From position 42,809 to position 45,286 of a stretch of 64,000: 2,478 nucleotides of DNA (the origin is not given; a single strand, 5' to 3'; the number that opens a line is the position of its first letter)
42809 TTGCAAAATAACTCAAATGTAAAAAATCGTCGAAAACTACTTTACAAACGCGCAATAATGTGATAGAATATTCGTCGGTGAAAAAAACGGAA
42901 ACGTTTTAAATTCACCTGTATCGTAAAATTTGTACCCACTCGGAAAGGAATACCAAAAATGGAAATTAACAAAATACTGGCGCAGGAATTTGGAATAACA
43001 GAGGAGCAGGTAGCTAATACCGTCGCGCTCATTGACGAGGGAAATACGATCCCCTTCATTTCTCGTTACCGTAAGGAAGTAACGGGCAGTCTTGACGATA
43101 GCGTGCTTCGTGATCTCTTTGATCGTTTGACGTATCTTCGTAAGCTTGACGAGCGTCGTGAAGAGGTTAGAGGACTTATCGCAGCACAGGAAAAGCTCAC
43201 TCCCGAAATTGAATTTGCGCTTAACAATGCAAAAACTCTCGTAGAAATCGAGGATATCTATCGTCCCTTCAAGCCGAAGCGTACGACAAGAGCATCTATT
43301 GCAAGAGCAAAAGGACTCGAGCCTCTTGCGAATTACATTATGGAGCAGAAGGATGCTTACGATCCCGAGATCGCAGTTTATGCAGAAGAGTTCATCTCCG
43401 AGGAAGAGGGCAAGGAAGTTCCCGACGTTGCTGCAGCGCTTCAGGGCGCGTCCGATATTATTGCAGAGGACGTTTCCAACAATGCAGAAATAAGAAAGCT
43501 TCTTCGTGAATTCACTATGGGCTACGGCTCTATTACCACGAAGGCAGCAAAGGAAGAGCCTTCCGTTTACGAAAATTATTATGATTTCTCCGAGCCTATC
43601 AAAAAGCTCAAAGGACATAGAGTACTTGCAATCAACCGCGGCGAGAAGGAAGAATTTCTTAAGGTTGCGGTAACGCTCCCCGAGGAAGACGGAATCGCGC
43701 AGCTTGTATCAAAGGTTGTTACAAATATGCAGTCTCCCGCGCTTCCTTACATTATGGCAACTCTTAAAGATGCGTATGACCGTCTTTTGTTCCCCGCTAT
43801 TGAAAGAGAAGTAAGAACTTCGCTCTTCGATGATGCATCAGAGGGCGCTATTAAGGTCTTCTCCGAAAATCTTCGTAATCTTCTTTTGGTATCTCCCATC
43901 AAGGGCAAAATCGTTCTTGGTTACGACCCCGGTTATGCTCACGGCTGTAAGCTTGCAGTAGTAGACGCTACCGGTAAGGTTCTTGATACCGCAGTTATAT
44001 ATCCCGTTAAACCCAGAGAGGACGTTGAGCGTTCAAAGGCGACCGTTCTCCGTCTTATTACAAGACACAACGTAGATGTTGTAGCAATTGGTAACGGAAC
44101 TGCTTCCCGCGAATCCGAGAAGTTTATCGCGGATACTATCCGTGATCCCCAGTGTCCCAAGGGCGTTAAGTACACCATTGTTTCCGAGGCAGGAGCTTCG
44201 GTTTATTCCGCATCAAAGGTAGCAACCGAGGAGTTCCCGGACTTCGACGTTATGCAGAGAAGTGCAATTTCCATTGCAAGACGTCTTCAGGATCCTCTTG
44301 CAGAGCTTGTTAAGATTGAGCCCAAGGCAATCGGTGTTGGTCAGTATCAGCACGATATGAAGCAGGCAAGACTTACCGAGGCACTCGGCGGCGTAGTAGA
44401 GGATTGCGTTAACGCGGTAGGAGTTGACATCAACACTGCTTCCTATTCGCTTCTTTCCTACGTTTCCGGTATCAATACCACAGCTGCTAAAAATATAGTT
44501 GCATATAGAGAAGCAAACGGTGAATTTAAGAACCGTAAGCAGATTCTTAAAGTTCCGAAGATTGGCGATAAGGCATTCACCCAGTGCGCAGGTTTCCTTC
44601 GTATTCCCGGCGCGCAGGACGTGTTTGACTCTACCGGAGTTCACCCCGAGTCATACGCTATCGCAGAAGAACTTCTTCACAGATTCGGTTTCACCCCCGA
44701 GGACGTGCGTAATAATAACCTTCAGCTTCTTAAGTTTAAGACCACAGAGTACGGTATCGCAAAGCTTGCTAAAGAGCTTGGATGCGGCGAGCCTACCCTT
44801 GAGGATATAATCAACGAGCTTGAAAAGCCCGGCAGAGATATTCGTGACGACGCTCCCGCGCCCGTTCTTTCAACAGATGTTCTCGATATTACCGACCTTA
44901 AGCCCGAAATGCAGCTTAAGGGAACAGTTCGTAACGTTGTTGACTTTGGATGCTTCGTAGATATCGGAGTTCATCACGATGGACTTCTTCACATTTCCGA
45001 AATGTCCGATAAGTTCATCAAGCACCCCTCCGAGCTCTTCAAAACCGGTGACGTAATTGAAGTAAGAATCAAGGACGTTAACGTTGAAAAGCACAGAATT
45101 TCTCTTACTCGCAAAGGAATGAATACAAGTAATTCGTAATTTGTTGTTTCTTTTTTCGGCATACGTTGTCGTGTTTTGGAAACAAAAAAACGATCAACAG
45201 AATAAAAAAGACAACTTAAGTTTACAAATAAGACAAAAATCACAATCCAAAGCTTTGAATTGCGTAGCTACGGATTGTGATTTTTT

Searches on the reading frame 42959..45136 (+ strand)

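Call 112: search_protein_families(library=pfam, proteins=[window:42959-45136:+], max_evalue=0.001)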
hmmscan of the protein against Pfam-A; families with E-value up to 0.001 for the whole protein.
window:42959-45136:+ (726 aa): 9 families
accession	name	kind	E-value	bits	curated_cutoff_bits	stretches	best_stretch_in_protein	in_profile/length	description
PF16921.10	Tex_YqgF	-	5.2e-54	182.4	27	1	317-444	1-126/126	Tex protein YqgF-like domain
PF12836.13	HHH_3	-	7.5e-30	103.3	27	1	484-548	1-65/65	Helix-hairpin-helix motif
PF09371.15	Tex_N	-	3.7e-29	100.7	32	1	1-74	1-74/75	Tex-like protein N-terminal domain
PF22706.1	Tex_central_region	-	3.4e-28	99.3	27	1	141-301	9-178/178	Tex central region-like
PF17674.7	HHH_9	-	8.3e-19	68.7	23.1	1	555-629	2-70/70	HHH domain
PF00575.29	S1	-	1.5e-16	61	22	1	650-719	5-74/74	S1 RNA binding domain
PF14635.12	HHH_7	-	1.3e-09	38.8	27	1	462-550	10-104/104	Helix-hairpin-helix motif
PF14639.11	YqgF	-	3.7e-09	37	35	1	333-451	24-147/150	Holliday-junction resolvase-like of SPT6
PF23459.1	S1_RRP5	-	2e-06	28.7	27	1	647-712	1-66/72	RRP5 S1 domain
